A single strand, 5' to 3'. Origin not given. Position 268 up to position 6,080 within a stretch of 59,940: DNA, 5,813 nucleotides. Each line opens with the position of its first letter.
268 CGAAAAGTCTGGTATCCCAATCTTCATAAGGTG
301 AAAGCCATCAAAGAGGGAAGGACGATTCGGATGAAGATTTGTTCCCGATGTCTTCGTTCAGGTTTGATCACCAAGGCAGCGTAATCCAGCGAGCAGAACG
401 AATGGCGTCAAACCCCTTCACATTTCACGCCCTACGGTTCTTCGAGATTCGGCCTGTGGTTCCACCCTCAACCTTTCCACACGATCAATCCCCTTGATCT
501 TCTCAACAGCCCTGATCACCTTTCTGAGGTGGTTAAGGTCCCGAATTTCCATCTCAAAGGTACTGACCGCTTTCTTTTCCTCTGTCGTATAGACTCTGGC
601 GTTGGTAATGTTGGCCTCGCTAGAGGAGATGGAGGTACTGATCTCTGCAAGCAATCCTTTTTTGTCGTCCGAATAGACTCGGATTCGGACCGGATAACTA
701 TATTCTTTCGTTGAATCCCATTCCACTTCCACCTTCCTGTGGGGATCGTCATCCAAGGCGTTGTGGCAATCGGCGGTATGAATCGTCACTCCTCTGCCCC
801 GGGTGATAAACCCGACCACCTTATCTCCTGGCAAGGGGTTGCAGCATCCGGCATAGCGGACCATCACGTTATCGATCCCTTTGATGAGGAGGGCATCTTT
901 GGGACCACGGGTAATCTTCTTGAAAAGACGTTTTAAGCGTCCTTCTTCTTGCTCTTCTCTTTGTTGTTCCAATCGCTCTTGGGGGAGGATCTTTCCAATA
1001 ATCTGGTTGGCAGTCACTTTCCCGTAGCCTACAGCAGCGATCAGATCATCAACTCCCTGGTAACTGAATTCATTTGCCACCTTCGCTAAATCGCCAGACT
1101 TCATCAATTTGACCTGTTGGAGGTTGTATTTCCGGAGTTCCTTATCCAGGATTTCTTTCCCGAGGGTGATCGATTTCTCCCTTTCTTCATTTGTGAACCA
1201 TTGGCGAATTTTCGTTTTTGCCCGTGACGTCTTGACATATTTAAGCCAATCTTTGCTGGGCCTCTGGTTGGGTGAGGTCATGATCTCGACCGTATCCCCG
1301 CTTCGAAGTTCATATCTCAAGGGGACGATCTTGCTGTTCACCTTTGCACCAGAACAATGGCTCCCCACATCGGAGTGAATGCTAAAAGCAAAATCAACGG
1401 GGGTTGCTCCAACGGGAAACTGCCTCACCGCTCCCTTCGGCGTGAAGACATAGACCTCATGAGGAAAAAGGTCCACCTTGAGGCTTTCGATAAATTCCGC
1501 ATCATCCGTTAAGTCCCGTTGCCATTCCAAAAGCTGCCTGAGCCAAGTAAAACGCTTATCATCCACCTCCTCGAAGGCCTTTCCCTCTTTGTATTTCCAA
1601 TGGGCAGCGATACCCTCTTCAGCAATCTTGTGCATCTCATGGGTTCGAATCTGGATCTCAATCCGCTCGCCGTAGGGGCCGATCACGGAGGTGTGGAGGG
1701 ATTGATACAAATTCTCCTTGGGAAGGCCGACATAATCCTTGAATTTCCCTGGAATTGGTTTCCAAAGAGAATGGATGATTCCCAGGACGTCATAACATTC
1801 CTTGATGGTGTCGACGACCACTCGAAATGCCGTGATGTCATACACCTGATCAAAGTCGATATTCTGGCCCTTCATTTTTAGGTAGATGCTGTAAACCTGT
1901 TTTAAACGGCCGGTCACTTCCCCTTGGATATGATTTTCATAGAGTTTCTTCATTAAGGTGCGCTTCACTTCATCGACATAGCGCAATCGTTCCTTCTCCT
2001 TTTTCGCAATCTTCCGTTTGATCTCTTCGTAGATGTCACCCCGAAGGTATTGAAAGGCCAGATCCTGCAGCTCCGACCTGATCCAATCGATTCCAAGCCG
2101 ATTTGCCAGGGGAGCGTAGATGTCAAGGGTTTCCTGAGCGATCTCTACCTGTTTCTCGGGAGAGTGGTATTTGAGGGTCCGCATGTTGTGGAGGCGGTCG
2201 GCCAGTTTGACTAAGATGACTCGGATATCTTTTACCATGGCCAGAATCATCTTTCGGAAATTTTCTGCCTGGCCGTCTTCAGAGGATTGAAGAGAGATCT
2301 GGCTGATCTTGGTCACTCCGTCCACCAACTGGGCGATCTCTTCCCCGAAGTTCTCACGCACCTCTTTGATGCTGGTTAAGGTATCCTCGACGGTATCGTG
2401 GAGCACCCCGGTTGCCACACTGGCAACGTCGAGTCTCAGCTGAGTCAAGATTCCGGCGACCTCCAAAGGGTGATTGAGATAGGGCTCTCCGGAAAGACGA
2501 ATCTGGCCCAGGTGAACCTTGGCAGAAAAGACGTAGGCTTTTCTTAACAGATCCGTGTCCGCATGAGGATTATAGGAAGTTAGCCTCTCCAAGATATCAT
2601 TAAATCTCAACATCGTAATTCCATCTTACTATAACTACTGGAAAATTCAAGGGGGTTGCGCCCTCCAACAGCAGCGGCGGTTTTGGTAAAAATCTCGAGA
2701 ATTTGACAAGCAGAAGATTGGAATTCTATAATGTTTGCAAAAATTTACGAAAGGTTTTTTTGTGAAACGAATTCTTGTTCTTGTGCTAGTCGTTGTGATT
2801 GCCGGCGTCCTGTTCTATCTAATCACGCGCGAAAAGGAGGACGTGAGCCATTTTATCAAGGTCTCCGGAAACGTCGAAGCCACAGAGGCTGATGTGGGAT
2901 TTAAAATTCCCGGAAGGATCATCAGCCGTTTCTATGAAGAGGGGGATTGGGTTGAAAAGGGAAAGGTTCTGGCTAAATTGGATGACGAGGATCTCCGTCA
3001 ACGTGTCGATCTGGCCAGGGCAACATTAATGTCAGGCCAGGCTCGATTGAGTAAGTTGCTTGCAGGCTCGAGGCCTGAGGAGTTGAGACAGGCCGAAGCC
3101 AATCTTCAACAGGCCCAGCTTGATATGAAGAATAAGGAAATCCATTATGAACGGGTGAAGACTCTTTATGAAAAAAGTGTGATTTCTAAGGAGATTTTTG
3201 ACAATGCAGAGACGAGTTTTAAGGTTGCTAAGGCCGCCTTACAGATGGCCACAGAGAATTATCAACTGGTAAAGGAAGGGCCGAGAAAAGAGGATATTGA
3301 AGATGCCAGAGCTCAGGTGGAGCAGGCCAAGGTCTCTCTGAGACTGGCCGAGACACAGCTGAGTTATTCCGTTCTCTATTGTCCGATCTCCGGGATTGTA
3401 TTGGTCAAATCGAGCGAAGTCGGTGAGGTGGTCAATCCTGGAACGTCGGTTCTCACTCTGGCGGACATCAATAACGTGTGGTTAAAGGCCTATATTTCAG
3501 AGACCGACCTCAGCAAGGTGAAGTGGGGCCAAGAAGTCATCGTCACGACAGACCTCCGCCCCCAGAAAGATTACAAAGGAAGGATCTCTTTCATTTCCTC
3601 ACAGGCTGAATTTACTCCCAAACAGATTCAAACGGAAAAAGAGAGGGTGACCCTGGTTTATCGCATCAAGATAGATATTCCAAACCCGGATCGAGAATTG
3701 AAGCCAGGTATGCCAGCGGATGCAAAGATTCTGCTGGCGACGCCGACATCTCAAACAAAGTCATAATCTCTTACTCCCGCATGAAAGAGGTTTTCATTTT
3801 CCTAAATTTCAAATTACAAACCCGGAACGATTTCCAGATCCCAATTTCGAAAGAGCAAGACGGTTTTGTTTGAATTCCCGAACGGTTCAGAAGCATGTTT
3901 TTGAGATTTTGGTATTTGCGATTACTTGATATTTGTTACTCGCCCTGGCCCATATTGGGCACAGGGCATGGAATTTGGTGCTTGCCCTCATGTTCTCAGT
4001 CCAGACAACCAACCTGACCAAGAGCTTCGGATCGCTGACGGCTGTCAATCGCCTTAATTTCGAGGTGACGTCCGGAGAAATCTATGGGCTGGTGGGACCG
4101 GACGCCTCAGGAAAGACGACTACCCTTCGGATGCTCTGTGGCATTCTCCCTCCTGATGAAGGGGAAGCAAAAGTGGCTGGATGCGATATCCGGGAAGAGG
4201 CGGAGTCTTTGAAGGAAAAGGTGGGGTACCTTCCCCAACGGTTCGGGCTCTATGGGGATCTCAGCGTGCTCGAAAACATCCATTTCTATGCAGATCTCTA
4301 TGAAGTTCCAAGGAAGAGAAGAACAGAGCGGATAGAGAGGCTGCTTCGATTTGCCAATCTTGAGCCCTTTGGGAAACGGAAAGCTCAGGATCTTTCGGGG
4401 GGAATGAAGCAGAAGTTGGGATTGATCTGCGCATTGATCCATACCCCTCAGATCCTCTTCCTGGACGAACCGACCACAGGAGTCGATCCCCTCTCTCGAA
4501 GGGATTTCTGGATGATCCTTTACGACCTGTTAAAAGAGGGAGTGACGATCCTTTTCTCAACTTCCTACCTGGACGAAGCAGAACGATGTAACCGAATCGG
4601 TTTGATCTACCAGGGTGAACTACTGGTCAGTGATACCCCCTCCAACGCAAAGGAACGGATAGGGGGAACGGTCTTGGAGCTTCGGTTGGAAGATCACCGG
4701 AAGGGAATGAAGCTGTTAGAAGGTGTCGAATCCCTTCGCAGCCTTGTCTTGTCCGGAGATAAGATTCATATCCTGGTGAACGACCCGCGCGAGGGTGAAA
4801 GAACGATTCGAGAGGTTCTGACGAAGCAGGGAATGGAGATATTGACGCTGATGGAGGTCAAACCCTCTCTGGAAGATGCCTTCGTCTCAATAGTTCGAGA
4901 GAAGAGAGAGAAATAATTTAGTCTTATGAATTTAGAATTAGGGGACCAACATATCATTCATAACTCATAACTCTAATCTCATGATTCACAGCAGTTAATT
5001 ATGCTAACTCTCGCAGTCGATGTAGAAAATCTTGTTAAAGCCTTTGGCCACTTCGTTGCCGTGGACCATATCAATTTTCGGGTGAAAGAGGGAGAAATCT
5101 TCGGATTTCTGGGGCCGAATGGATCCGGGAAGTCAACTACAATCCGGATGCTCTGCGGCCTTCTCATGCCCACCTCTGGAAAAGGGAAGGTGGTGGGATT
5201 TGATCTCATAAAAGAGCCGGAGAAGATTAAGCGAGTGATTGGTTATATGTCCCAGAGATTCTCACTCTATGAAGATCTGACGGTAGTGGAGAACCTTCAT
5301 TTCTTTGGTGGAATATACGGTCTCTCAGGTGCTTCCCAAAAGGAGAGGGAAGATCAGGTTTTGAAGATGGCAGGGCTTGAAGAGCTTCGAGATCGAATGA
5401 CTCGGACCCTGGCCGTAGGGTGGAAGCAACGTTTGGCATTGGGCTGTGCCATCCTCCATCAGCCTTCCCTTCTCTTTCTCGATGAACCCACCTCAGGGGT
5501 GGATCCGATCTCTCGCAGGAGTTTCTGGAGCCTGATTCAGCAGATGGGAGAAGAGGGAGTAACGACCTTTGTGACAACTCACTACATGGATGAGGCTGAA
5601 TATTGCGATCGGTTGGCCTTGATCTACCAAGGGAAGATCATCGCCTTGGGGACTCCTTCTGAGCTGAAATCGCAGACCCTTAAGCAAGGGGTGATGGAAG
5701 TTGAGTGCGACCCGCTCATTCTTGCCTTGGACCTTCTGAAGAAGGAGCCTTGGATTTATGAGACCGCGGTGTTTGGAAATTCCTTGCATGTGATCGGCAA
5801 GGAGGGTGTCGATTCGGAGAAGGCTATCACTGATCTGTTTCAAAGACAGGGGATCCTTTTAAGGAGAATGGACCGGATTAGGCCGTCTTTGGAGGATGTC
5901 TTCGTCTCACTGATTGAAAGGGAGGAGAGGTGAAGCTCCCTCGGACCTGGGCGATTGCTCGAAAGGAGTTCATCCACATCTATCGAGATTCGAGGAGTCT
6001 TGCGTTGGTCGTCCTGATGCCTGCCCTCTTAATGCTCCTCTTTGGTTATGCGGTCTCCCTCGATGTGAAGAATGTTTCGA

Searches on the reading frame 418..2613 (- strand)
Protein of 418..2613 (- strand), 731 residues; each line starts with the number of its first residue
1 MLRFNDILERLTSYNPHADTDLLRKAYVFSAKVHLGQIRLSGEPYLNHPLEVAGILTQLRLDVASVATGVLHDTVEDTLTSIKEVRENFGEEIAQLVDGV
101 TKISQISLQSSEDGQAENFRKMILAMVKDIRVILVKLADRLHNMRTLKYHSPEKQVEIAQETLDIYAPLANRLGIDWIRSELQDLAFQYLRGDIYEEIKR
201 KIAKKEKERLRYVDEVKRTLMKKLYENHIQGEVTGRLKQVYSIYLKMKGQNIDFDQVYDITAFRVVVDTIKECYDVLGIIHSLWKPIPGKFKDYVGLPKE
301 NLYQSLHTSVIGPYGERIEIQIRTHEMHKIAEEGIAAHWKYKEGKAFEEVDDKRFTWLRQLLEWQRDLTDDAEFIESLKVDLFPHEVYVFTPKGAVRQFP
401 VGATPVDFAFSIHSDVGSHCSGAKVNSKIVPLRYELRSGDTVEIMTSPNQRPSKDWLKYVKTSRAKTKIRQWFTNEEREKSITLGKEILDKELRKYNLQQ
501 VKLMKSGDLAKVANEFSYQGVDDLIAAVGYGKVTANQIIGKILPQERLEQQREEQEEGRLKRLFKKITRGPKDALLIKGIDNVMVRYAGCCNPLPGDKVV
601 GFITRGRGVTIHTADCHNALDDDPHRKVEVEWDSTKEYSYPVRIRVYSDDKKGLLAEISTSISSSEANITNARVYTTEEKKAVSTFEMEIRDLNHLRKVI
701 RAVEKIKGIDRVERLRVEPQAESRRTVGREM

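Call 46: search_protein_families(library=pfam, proteins=[window:418-2613:-])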
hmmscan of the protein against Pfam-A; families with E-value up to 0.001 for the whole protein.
window:418-2613:- (731 aa): 8 families
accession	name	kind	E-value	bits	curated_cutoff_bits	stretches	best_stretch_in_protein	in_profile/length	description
PF13328.12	HD_4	-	3.8e-53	179.8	27.2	1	26-175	1-155/156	HD domain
PF04607.23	RelA_SpoT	-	2.7e-42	144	27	1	235-345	1-112/113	Region found in RelA / SpoT proteins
PF02824.27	TGS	-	5.6e-21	74.8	22.2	1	387-446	1-60/60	TGS domain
PF13291.12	ACT_4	-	1.1e-18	68.1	27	1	639-714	4-80/80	ACT domain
PF19296.4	RelA_AH_RIS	-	2.3e-16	60.8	23.8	1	460-616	4-172/185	RelA/SpoT, AH and RIS domains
PF01966.28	HD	-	1e-09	39.1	22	1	45-144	1-116/116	HD domain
PF01842.31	ACT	-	2.3e-08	34.1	27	1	643-706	2-64/66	ACT domain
PF22629.2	ACT_AHAS_ss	-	5.6e-05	23.7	27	1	646-709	3-65/67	AHAS small subunit-like ACT domain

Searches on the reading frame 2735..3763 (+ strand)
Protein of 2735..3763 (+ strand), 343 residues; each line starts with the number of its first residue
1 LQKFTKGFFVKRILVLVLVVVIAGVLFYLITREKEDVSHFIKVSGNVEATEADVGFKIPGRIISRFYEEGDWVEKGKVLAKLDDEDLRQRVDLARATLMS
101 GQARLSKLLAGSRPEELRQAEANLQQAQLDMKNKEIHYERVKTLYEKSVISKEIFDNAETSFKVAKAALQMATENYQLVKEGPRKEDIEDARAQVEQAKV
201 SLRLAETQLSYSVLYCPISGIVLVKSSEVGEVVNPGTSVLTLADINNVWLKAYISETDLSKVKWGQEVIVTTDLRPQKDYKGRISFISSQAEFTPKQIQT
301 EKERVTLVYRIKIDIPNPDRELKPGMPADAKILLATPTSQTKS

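Call 46: search_protein_families(library=pfam, proteins=[window:2735-3763:+])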
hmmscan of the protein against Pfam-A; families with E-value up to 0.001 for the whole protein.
window:2735-3763:+ (343 aa): 3 families
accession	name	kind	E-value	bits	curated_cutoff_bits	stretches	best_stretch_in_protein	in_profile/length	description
PF16576.10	HlyD_D23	-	1.6e-25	90.1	30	1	163-327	50-213/214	Barrel-sandwich domain of CusB or HlyD membrane-fusion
PF13437.12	HlyD_3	-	1.9e-19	70.8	22.2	1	214-325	2-106/106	HlyD family secretion protein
PF12700.13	HlyD_2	-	1.3e-07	31.1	25.1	1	15-139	28-147/416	HlyD family secretion protein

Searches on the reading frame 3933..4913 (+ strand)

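Call 46: search_protein_families(library=pfam, proteins=[window:3933-4913:+])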
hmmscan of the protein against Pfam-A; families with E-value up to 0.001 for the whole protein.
window:3933-4913:+ (327 aa): 3 families
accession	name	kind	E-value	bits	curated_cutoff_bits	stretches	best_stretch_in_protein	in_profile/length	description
PF00005.33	ABC_tran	-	1.2e-30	107.3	25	1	39-182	2-137/137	ABC transporter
PF13304.12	AAA_21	-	1.8e-09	38.6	27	1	148-210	232-297/304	AAA domain, putative AbiEii toxin, Type IV TA system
PF13732.12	DrrA1-3_C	-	9.8e-05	23.4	27.4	1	240-321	7-81/81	ATP-binding protein DrrA1-3-like, C-terminal domain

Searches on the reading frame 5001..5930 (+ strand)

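Call 46: search_protein_families(library=pfam, proteins=[window:5001-5930:+])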
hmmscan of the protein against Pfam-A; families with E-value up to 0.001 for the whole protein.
window:5001-5930:+ (310 aa): 4 families
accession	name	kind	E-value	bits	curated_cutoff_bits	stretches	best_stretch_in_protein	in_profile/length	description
PF00005.33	ABC_tran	-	2.9e-30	106.1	25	1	22-165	2-137/137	ABC transporter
PF13304.12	AAA_21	-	1.1e-08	35.9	27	1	143-194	243-298/304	AAA domain, putative AbiEii toxin, Type IV TA system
PF13732.12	DrrA1-3_C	-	6.2e-06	27.3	27.4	1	217-303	1-79/81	ATP-binding protein DrrA1-3-like, C-terminal domain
PF13476.12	AAA_23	-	0.00011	23.4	27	1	13-58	5-46/201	AAA domain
